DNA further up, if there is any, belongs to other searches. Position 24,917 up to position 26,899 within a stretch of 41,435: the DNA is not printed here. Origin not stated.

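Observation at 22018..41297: A 19-kb SusC/SusD operon with no recognisable classical GH: candidate locus for a phosphodiester-linked glycopolymer, or nucleic acid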

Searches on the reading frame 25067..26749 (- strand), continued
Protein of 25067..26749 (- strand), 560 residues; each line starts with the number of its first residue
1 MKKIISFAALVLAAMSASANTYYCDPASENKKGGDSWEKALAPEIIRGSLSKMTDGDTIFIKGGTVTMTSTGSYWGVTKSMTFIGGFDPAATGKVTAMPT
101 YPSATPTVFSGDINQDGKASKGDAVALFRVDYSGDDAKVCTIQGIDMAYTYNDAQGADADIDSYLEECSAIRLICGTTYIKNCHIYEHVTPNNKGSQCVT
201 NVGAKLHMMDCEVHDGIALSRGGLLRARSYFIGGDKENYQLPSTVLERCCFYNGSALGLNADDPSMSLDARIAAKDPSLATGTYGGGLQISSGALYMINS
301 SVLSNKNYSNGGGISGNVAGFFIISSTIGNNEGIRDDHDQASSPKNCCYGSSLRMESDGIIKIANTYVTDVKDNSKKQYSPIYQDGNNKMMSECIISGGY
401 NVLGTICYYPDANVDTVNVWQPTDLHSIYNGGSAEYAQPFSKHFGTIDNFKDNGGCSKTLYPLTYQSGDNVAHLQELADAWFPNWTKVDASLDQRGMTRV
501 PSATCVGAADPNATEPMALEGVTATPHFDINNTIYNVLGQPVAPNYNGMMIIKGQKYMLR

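Call 49: find_related_loci(query=A1, collection=genome_contigs, flank=10000)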
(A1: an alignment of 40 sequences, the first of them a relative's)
Query A1 (560 aa) in genome_contigs; peptide patterns used: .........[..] (x = any residue, [..] = any of these).
55 stretches matched a pattern; 29 encode a relative of the query (tblastn E <= 1e-3); 29 distinct loci.
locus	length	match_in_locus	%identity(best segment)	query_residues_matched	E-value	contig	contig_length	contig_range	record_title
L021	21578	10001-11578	66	1-524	0e+0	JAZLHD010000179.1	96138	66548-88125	MAG: Paludibacteraceae bacterium isolate T1900044986_TA20190048.MAGScoT_cleanbin_000047 SGB_4163_k141_705974, whole geno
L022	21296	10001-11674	63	1-558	0e+0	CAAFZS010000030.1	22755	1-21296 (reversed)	MAG TPA_asm: Bacteroidales bacterium, isolate HGM05396, WGS project CAAFZS010000000 data, contig: SRS475941_30_k119_1747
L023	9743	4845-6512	59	1-558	0e+0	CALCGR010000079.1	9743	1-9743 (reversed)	MAG TPA_asm: uncultured Bacteroidales bacterium isolate SRR6425747_bin.33_CONCOCT_v1.1_MAG genome assembly, contig: ERZ1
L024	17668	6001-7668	59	1-558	0e+0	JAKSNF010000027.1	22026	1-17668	MAG: Paludibacteraceae bacterium isolate Horse_feces144 MAG144_27, whole genome shotgun sequence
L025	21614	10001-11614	46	1-558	2e-146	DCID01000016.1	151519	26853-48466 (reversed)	MAG TPA_asm: Bacteroidales bacterium UBA1735 UBA1735_contig_3773, whole genome shotgun sequence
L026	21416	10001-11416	31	3-514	5e-46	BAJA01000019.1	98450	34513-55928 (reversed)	Bacteroides nordii WAL 11050 = JCM 12987 DNA, contig: JCM12987.contig00019, whole genome shotgun sequence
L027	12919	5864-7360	27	1-514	2e-37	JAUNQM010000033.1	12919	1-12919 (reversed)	MAG: Prevotellaceae bacterium isolate S38M_St_55 NODE_1157_length_12919_cov_5.364506, whole genome shotgun sequence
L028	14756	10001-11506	27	3-499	4e-37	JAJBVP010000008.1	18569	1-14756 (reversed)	MAG: Bacteroidales bacterium isolate U_127163 U_127163=NODE_257_length_18569_cov_28.708491, whole genome shotgun sequenc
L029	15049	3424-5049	28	34-560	1e-36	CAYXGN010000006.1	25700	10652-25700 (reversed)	MAG TPA_asm: uncultured Prevotella sp. isolate binchicken_co323_179 genome assembly, contig: NODE_1665_length_25700_cov_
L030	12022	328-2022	26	10-554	2e-35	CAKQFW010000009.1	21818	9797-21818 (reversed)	MAG: uncultured Prevotella sp. isolate REFINED_METABAT215_TOP10_CONTIGS_1500_ASSEMBLY_K77_MERGED__Hadza_MoBio_hadza-I-L_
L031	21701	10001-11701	26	10-556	3e-35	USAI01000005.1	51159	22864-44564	uncultured Prevotella sp. isolate UMGS1526 genome assembly, contig: NODE_445_length_51159_cov_7.512465, whole genome sho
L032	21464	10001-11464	28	17-499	1e-34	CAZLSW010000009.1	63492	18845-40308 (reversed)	MAG TPA_asm: uncultured Muribaculaceae bacterium isolate SRP222994_co1_569 genome assembly, contig: NODE_689_length_6349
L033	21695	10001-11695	26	10-554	6e-35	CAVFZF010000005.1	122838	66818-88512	Bifidobacteriaceae bacterium isolate G02622-L1_cleanbin_000008 genome assembly, contig: Spades_G02622-L1_contig_15, whol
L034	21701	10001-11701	27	10-556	7e-36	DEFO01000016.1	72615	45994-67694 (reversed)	MAG TPA_asm: Prevotella sp. UBA2850 UBA2850_contig_3415, whole genome shotgun sequence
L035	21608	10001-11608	27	34-554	6e-34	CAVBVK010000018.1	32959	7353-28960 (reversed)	bacterium isolate G02641-L1_cleanbin_000016 genome assembly, contig: Spades_G02641-L1_contig_514, whole genome shotgun s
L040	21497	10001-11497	26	1-499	1e-29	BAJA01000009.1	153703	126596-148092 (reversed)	Bacteroides nordii WAL 11050 = JCM 12987 DNA, contig: JCM12987.contig00009, whole genome shotgun sequence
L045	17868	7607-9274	59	1-558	0e+0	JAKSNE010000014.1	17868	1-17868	MAG: Paludibacteraceae bacterium isolate Horse_feces143 MAG143_14, whole genome shotgun sequence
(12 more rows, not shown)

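Call 51: search_solved_structures(query=L013:5460-7700:+, max_evalue=1e-10)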
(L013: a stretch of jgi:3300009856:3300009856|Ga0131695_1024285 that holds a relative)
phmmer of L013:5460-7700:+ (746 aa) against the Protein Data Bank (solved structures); distinct sequences matched with E-value up to 1e-10: 56.
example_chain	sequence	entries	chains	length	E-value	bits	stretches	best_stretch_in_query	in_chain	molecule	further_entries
7wj9_A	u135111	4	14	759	2.4e-97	329.9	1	18-667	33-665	Alpha-xylosidase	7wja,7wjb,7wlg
7wjc_A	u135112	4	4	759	2.4e-96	326.6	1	18-667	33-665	Alpha-xylosidase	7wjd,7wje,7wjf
8d43_A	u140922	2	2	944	9.7e-40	139.3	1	403-686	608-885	Neutral alpha-glucosidase AB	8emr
7kbj_A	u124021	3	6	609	9.4e-37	129.5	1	402-670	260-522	Neutral alpha-glucosidase AB Trypsin-cleaved Fragment #3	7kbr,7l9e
5ief_A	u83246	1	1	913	4.4e-36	127.3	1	402-670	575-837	Neutral alpha-glucosidase AB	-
5ieg_A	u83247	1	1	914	4.4e-36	127.3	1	402-670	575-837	Neutral alpha-glucosidase AB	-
5ied_A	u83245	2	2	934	4.7e-36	127.2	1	402-670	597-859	Neutral alpha-glucosidase AB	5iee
7kry_A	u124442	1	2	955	5.1e-36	127.1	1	402-670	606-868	Neutral alpha-glucosidase AB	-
7jty_A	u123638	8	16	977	5.4e-36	127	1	402-670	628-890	Alpha glucosidase 2 alpha neutral subunit | Isoform 2 of Neutral alpha-glucosidase AB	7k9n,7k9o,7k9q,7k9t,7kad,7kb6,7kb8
5f0e_A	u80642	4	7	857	9.7e-36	126.1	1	402-670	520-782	Neutral alpha-glucosidase AB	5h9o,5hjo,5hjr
6jr6_A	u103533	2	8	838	2.2e-35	124.9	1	400-688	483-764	Candidate alpha-glycosidase Glycoside hydrolase family 31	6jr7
6jr8_A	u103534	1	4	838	2.3e-35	124.9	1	400-688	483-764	Candidate alpha-glycosidase Glycoside hydrolase family 31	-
9kz6_A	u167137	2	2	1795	5e-34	120.5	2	388-668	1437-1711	Maltase-glucoamylase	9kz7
5x7o_A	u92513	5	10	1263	3.7e-33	117.6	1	421-666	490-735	Glycoside hydrolase family 31 alpha-glucosidase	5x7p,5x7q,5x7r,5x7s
5jou_A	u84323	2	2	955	1.4e-30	109.1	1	453-718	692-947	Alpha-xylosidase BoGH31A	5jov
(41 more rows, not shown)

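Call 52: search_solved_structures(query=L013:9000-9962:+, max_evalue=0.001)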
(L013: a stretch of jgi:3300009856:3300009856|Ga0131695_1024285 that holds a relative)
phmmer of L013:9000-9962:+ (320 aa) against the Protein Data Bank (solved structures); distinct sequences matched with E-value up to 0.001: 1.
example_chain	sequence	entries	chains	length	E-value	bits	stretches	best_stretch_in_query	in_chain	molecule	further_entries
3wqo_A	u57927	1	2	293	1.4e-05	27.6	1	97-294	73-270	Uncharacterized protein MJ1311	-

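Call 57: search_protein_families(library=pfam, proteins=[window:25067-26749:-, L013:5003-5395:+], max_evalue=5)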
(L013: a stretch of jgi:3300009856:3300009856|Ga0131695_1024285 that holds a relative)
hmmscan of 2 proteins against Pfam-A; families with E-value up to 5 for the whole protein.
window:25067-26749:- (560 aa): 0 families

L013:5003-5395:+ (130 aa): 2 families
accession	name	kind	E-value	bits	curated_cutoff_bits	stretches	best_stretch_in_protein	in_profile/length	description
PF08056.16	Trp_leader2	-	0.065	13.5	27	1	79-109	1-31/41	Tryptophan operon leader peptide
PF16339.10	DUF4969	-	0.17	12.7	31.4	1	5-36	7-36/79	Domain of unknown function (DUF4969)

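Call 60: search_protein_families(library=pfam, proteins=[L025:18241-20439:+, L025:20458-21612:+, L022:16179-17861:+, L022:17945-19483:+, L024:13115-15418:+, L045:16287-17387:+, L026:15036-16610:+, L026:17522-18487:+, L040:14580-16583:-, L021:18679-20655:-], max_evalue=0.001)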
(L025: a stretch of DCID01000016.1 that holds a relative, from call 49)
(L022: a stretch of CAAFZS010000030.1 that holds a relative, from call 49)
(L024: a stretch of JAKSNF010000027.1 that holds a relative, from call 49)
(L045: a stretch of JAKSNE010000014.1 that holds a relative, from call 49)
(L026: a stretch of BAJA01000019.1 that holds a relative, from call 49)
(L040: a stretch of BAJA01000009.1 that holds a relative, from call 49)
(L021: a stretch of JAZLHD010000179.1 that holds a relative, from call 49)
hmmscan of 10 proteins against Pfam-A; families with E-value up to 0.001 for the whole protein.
L025:18241-20439:+ (732 aa): 3 families
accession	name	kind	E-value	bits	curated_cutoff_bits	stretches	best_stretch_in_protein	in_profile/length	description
PF05089.18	NAGLU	-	1.9e-144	481.2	25.5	1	123-453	1-335/336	Alpha-N-acetylglucosaminidase (NAGLU) tim-barrel domain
PF12972.12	NAGLU_C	-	9.5e-78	262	25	1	462-725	1-268/268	Alpha-N-acetylglucosaminidase (NAGLU) C-terminal domain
PF12971.12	NAGLU_N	-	5.1e-23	81.1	28.3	1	28-108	1-81/82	Alpha-N-acetylglucosaminidase (NAGLU) N-terminal domain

L025:20458-21612:+ (385 aa): 1 family
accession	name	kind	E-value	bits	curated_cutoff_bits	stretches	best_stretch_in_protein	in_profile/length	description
PF00328.27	His_Phos_2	-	1e-08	35.5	23.6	1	84-372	55-354/354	Histidine phosphatase superfamily (branch 2)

L022:16179-17861:+ (560 aa): 3 families
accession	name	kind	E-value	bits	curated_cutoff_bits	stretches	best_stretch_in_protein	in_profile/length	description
PF16387.11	DUF4996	-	2.3e-29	102.4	33.7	1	452-553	1-102/102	Domain of unknown function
PF03009.23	GDPD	-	5.7e-23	82.7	23.6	1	306-396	1-94/244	Glycerophosphoryl diester phosphodiesterase family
PF03372.29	Exo_endo_phos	-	2e-10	41.2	24.5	1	26-265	1-225/225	Endonuclease/Exonuclease/phosphatase family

L022:17945-19483:+ (512 aa): 8 families
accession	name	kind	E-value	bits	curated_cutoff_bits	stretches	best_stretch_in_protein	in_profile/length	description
PF20434.5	BD-FAE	-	1.2e-22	80.9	26.8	1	60-164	1-109/215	BD-FAE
PF13472.12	Lipase_GDSL_2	-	1.4e-22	81.5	32.9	1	338-501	1-177/178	GDSL-like Lipase/Acylhydrolase family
PF07859.19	Abhydrolase_3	-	2.9e-13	50.5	25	1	103-265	29-208/210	alpha/beta hydrolase fold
PF00326.27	Peptidase_S9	-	1.7e-11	44.4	22.6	1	129-289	52-210/213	Prolyl oligopeptidase family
PF00657.28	Lipase_GDSL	-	4.6e-09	37.2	23.6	1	337-503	2-204/208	GDSL-like Lipase/Acylhydrolase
PF00135.34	COesterase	-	1.5e-06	27.9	27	1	60-164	88-203/515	Carboxylesterase family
PF01738.24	DLH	-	1.5e-05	25.2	21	1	130-265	82-188/217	Dienelactone hydrolase family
PF03959.19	FSH1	-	2.3e-05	24.6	21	1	138-263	95-199/211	Serine hydrolase (FSH1)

L024:13115-15418:+ (767 aa): 7 families
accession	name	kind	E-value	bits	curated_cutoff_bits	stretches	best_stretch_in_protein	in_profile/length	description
PF16387.11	DUF4996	-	2e-29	102.6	33.7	1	660-761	1-102/102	Domain of unknown function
PF03009.23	GDPD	-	3.2e-23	83.6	23.6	1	514-605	1-95/244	Glycerophosphoryl diester phosphodiesterase family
PF13472.12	Lipase_GDSL_2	-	1.9e-22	81.1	32.9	1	311-474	1-177/178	GDSL-like Lipase/Acylhydrolase family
PF20434.5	BD-FAE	-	4.9e-20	72.4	26.8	1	33-219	1-215/215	BD-FAE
PF00326.27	Peptidase_S9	-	2.3e-11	44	22.6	1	95-246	45-197/213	Prolyl oligopeptidase family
PF07859.19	Abhydrolase_3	-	7.1e-10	39.4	25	1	53-204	6-176/210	alpha/beta hydrolase fold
PF00657.28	Lipase_GDSL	-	1.3e-09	38.9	23.6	1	310-476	2-204/208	GDSL-like Lipase/Acylhydrolase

L045:16287-17387:+ (366 aa): 1 family
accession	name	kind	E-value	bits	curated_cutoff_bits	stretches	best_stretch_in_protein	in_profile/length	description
PF02618.21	YceG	-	5.9e-71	239.6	32.4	1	67-354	2-274/275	YceG-like family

L026:15036-16610:+ (524 aa): 3 families
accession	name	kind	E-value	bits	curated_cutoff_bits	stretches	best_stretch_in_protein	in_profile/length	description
PF00245.25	Alk_phosphatase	-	1.9e-61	208.7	24.4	1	44-470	2-418/423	Alkaline phosphatase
PF01676.23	Metalloenzyme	-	5.2e-07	29.9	24.3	1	252-332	125-203/252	Metalloenzyme superfamily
PF01663.27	Phosphodiest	-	1.8e-06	28.2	23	1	226-410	135-303/342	Type I phosphodiesterase / nucleotide pyrophosphatase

L026:17522-18487:+ (321 aa): 2 families
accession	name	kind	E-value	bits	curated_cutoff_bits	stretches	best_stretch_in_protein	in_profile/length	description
PF11751.14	PorP_SprF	-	1.6e-51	175.9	22.3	1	22-301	2-273/273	Type IX secretion system membrane protein PorP/SprF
PF13729.12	TraF_2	-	4.3e-06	26.6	25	1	108-211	145-252/264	F plasmid transfer operon, TraF, protein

L040:14580-16583:- (667 aa): 3 families
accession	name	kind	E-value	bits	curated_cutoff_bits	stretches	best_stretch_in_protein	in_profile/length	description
PF10566.15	Glyco_hydro_97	-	2e-104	349.3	32.5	1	303-568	1-275/275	Glycoside hydrolase 97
PF14508.12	GH97_N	-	2e-52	178.4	25.3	1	26-298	1-229/229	Glycosyl-hydrolase 97 N-terminal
PF14509.12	GH97_C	-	3.9e-23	82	25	1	570-663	1-96/97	Glycosyl-hydrolase 97 C-terminal, oligomerisation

L021:18679-20655:- (658 aa): 4 families
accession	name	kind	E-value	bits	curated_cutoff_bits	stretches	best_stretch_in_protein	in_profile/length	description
PF00587.30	tRNA-synt_2b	-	3.6e-47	161.2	29.3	1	337-547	6-178/179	tRNA synthetase class II core domain (G, H, P, S and T)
PF03129.25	HGTP_anticodon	-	3e-25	88.6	21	1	560-649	1-93/94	Anticodon binding domain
PF07973.19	tRNA_SAD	-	5.4e-13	49.1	24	1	181-230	1-44/44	Threonyl and Alanyl tRNA synthetase second additional domain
PF02824.27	TGS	-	2.1e-07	31.3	22.2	1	2-71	1-59/60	TGS domain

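Call 66: search_protein_families(library=ncbifam, proteins=[window:25067-26749:-], max_evalue=5)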
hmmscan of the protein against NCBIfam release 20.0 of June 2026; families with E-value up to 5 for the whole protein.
window:25067-26749:- (560 aa): 0 families
